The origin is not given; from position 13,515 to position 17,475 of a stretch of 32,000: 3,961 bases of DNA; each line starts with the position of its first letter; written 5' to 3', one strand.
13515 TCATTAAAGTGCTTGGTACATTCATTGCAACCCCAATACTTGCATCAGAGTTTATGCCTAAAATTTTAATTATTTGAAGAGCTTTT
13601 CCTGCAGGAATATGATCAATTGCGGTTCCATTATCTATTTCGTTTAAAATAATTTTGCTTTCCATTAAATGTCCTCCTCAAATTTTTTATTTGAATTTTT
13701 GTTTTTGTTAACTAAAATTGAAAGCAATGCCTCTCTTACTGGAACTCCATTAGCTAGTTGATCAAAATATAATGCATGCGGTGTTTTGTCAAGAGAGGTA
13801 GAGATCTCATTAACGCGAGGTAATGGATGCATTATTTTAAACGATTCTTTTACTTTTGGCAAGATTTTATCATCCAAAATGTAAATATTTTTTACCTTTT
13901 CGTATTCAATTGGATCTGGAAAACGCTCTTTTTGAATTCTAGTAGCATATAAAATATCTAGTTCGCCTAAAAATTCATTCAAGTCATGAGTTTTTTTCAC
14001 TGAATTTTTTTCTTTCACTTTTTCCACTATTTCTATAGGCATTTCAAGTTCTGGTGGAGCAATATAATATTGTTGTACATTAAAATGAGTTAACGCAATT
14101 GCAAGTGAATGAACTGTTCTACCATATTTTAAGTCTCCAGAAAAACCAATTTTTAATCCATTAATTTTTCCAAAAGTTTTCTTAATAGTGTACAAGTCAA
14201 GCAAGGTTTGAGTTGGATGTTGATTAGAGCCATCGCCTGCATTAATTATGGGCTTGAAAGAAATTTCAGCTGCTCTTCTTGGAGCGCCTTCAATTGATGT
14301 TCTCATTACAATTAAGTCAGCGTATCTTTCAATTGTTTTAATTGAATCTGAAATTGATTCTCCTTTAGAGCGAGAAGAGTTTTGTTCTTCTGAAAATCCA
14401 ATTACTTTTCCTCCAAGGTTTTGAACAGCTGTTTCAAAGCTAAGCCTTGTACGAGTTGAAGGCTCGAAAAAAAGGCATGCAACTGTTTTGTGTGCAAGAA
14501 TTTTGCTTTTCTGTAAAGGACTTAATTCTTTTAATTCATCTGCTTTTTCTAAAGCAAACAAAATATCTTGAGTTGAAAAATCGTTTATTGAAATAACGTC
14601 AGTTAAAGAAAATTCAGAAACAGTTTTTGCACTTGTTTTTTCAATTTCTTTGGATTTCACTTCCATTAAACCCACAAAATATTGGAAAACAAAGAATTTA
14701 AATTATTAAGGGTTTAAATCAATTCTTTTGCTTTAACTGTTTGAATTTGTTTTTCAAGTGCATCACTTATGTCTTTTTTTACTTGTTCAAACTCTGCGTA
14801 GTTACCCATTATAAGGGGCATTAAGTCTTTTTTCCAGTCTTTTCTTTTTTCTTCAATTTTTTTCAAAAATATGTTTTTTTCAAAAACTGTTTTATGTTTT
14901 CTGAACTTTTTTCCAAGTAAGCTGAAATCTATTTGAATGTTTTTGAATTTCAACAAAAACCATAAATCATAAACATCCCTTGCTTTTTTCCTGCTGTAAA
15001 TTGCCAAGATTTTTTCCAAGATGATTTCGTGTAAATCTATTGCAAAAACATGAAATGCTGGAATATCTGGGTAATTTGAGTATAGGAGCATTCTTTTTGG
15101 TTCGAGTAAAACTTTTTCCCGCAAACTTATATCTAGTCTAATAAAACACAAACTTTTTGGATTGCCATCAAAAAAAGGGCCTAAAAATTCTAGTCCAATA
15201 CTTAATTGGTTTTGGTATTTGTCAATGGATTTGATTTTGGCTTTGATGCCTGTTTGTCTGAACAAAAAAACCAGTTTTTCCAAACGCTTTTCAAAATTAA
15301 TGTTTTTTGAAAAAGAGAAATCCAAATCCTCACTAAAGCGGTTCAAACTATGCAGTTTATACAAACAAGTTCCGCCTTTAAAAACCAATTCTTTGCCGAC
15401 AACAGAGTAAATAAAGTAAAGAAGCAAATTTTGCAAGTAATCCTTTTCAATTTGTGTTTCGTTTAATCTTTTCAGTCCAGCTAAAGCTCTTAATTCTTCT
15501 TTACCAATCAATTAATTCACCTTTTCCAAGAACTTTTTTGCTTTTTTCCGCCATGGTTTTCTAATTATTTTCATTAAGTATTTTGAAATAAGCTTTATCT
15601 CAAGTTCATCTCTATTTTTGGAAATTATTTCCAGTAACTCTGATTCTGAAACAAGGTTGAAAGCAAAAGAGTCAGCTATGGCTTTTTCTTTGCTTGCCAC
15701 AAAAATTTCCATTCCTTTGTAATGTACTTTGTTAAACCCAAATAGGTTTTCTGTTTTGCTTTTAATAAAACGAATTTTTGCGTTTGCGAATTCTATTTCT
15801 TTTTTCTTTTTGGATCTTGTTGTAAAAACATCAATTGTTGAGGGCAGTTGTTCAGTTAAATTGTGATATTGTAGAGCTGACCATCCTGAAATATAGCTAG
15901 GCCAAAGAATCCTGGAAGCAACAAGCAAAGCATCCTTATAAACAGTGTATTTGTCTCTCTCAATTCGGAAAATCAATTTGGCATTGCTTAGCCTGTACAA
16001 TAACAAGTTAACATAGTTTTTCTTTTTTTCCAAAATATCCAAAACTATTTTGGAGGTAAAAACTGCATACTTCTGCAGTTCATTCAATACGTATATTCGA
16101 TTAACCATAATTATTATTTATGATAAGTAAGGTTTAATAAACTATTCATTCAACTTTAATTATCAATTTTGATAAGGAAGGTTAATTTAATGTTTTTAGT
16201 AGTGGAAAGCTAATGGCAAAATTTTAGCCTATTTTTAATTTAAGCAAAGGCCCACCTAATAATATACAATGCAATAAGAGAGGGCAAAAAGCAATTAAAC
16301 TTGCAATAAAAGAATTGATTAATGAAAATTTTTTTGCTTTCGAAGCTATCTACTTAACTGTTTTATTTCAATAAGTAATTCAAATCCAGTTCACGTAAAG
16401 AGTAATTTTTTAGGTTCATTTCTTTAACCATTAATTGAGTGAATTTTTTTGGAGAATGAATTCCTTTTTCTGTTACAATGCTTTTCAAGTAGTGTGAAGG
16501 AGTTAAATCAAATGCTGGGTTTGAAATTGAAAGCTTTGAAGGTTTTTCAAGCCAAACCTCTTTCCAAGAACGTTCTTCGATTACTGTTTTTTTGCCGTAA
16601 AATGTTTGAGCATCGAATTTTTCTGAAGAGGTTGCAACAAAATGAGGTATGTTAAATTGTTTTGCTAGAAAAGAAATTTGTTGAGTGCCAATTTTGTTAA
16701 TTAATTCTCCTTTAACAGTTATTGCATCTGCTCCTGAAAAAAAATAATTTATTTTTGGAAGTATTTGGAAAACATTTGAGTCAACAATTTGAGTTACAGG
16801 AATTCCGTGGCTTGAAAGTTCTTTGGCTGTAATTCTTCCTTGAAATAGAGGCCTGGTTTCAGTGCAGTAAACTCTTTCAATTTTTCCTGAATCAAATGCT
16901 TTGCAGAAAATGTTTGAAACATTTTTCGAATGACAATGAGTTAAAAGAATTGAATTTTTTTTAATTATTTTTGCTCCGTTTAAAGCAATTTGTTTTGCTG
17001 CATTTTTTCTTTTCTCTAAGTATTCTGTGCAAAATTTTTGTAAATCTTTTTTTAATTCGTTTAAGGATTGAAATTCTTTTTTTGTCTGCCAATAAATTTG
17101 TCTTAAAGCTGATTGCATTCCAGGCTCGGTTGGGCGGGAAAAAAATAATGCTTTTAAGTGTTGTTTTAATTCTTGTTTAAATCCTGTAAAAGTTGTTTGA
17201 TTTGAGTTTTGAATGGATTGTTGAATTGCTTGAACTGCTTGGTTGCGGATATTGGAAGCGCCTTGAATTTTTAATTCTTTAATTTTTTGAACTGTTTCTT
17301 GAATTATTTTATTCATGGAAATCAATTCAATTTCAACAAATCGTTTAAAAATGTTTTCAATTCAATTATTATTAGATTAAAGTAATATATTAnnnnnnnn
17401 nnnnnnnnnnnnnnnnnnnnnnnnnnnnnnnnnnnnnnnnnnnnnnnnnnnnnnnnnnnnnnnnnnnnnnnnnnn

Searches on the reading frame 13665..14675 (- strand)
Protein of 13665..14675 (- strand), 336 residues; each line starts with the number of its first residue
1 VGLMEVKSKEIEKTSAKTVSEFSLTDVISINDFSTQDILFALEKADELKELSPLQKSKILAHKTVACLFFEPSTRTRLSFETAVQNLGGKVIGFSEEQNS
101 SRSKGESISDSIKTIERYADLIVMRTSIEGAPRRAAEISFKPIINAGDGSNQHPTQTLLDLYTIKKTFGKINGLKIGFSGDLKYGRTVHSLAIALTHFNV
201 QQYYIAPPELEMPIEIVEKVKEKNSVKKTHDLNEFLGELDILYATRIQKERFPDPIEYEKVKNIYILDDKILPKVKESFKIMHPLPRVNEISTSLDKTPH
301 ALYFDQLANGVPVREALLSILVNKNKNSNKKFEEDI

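Call 89: search_protein_families(library=pfam, proteins=[window:13665-14675:-], max_evalue=0.0001)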
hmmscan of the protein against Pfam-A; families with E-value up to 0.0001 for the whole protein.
window:13665-14675:- (336 aa): 2 families
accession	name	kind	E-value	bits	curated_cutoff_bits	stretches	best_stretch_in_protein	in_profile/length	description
PF02729.26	OTCace_N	-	8.2e-46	156.2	29.9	1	26-165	2-147/148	Aspartate/ornithine carbamoyltransferase, carbamoyl-P binding domain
PF00185.30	OTCace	-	6.5e-29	101.4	29.4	1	173-320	2-156/157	Aspartate/ornithine carbamoyltransferase, Asp/Orn binding domain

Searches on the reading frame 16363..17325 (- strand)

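Call 89: search_protein_families(library=pfam, proteins=[window:16363-17325:-], max_evalue=0.0001)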
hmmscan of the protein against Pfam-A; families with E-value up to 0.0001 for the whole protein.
window:16363-17325:- (320 aa): 1 family
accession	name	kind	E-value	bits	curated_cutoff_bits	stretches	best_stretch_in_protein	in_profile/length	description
PF01008.23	IF-2B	-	2.2e-66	224.4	22.4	1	19-292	1-280/280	Initiation factor 2 subunit family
